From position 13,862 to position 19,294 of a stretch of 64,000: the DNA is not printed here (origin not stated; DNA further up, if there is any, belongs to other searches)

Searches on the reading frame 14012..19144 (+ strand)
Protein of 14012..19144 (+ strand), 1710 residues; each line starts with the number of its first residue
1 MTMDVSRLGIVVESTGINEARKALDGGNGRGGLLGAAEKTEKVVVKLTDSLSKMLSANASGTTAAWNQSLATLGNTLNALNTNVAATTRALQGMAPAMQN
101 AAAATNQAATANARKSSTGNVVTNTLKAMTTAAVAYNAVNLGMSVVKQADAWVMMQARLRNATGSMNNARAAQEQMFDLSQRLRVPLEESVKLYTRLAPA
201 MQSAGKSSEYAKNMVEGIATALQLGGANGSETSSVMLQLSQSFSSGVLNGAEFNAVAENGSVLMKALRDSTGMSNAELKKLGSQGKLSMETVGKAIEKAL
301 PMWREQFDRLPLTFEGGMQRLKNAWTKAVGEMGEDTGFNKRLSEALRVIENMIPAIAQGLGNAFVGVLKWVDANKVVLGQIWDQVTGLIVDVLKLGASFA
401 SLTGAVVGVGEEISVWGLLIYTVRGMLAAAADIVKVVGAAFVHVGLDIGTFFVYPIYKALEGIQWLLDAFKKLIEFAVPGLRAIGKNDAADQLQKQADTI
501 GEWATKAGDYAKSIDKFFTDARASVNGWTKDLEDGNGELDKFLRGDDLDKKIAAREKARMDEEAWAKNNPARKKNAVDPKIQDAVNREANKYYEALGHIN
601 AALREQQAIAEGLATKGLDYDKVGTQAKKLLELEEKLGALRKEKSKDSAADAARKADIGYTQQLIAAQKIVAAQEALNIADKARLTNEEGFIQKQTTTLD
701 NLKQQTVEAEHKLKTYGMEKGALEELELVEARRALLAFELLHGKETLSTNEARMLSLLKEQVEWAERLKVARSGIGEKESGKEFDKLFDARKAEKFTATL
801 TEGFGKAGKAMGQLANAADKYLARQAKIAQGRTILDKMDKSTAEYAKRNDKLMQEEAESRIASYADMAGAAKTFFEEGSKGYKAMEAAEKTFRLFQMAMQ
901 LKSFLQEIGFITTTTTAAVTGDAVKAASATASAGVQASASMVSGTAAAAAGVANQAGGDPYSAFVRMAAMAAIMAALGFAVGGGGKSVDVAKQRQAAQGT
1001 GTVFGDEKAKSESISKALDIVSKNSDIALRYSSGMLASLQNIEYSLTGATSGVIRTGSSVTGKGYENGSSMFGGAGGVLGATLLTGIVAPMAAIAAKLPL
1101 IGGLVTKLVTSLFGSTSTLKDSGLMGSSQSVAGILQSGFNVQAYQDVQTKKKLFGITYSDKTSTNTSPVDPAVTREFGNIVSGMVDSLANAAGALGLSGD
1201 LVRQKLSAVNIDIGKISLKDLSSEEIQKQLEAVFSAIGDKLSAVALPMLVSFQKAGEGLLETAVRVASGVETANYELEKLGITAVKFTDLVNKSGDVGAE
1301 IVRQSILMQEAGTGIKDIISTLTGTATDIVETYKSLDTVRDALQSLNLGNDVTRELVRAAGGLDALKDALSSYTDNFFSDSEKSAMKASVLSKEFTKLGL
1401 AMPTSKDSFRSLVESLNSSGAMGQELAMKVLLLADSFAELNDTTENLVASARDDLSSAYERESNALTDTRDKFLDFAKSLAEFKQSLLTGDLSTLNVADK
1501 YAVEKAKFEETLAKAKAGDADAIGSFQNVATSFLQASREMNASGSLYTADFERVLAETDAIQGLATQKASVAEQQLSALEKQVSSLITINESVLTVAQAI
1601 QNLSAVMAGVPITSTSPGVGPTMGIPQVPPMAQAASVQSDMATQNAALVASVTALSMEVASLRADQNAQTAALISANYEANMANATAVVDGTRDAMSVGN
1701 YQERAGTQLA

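Call 25: search_protein_families(library=phrogs, proteins=[window:14012-19144:+], max_evalue=0.001)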
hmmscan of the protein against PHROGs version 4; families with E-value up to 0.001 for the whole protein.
window:14012-19144:+ (1710 aa): 15 families
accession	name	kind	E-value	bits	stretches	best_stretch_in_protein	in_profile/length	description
phrog_7740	-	tail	1.3e-75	255.8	3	81-359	23-301/2151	tail length tape measure protein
phrog_8010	-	tail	2.2e-58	199.1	1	62-487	194-613/1543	tail length tape measure protein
phrog_339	-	tail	8.4e-58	197.5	1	97-352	23-280/1123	tail length tape measure protein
phrog_3519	-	tail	1.4e-51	177.2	1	89-371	23-308/959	tail length tape measure protein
phrog_1107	-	tail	3.1e-44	152.3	1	86-376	148-438/1252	tail length tape measure protein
phrog_3336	-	tail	1.7e-39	137.2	1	82-983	20-956/1051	tail length tape measure protein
phrog_2335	-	tail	3.8e-39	135.5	1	62-882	406-1127/1536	tail length tape measure protein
phrog_17300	-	tail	1.3e-36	127.3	1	89-414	25-344/900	tail length tape measure protein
phrog_12706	-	tail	1.1e-34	120.8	1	64-511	132-570/1244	tail length tape measure protein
phrog_24709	-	tail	4.1e-34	119.1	2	921-1283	461-821/1069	tail length tape measure protein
phrog_1068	-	tail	7.6e-30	105.3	1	49-430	16-397/706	tail length tape measure protein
phrog_16297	-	tail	1.2e-29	104.2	1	80-349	20-295/777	tail length tape measure protein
phrog_31452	-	tail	6.8e-29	101.6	1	103-360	17-270/814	tail length tape measure protein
phrog_27190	-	tail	2.9e-28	99.4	1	58-386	23-356/1015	tail length tape measure protein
phrog_1506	-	tail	6.4e-13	48.7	1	144-359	73-281/1269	tail length tape measure protein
